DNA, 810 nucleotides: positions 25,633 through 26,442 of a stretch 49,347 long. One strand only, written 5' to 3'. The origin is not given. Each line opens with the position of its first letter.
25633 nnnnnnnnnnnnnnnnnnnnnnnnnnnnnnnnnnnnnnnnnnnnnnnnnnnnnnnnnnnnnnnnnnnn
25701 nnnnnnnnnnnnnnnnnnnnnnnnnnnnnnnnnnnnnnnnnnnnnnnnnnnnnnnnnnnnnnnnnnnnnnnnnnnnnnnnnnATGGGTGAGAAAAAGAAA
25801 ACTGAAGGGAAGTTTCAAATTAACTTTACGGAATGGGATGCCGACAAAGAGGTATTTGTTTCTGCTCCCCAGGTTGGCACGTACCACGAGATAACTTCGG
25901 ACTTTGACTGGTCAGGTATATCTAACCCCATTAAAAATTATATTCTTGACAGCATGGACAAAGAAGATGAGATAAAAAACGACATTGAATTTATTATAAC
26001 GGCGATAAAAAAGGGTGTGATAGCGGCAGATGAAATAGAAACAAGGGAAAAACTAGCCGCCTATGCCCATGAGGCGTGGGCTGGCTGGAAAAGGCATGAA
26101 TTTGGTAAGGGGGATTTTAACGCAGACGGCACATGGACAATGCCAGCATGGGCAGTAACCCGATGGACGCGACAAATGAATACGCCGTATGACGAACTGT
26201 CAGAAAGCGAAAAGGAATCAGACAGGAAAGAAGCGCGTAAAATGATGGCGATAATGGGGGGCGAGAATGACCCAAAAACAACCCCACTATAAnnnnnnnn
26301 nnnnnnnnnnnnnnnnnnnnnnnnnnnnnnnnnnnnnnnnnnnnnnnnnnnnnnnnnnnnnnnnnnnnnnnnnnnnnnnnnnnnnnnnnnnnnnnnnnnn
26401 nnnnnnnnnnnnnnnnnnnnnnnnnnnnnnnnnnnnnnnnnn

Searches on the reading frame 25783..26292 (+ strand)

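Call 42: search_protein_families(library=pfam, proteins=[window:25783-26292:+], max_evalue=0.001)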
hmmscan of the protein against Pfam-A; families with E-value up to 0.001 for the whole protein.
window:25783-26292:+ (169 aa): 1 family
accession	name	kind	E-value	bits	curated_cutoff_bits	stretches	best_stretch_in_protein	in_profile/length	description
PF02026.21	RyR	-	0.00036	21.2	27.4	0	85-158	18-82/91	RyR domain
